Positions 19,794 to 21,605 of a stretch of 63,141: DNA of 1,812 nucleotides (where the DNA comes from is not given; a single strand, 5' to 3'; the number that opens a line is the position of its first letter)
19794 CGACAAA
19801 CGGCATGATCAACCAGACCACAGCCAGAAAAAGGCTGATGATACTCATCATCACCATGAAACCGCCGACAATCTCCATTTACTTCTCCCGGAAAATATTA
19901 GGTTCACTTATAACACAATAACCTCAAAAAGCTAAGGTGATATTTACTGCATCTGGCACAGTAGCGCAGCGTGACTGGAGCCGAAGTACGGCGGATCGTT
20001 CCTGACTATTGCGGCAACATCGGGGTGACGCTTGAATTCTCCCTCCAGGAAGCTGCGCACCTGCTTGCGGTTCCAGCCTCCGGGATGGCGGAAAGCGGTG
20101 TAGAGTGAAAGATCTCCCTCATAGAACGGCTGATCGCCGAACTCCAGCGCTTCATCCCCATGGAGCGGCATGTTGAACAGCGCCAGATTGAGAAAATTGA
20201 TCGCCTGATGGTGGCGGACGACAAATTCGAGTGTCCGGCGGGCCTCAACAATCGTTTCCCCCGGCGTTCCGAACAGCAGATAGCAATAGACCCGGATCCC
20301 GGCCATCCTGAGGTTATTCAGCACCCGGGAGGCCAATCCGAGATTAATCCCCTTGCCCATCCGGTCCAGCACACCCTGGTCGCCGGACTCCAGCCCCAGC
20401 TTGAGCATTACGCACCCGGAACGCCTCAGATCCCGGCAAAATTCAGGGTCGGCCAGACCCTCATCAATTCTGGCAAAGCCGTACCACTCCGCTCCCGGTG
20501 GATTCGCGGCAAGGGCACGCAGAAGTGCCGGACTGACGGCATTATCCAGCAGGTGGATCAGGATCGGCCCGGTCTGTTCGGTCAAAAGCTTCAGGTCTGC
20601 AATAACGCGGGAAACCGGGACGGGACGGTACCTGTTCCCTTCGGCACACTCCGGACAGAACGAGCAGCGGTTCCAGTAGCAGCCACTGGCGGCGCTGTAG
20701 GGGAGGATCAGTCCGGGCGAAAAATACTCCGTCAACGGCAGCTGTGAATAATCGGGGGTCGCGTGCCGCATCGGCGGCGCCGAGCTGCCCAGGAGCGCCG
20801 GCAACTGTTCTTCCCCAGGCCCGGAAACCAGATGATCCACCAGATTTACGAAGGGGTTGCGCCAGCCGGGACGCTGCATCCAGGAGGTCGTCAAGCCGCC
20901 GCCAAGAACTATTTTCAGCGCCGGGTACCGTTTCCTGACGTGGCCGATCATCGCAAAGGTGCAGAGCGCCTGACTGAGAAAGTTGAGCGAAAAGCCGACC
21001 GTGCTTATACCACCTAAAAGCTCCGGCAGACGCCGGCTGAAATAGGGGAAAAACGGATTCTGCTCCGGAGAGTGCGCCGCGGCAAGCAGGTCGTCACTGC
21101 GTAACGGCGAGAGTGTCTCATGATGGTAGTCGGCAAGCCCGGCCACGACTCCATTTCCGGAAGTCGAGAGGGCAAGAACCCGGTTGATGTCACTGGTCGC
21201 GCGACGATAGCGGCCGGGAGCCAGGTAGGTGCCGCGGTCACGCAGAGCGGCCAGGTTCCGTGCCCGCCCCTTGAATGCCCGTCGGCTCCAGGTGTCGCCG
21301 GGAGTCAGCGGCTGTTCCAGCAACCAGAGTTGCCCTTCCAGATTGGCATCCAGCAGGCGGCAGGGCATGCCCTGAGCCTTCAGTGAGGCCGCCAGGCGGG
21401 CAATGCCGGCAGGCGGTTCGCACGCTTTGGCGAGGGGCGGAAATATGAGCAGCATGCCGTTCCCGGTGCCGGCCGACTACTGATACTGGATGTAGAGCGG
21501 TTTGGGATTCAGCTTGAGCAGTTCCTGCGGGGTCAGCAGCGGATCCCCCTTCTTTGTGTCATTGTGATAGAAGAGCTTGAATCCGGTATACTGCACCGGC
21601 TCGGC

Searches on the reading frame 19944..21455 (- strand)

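Call 66: search_protein_families(library=pfam, proteins=[window:19944-21455:-], max_evalue=0.00001)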
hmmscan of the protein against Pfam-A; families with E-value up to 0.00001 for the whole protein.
window:19944-21455:- (503 aa): 1 family
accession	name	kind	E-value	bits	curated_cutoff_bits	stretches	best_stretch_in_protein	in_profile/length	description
PF04055.27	Radical_SAM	-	1.4e-10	42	29.5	1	258-412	6-166/166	Radical SAM superfamily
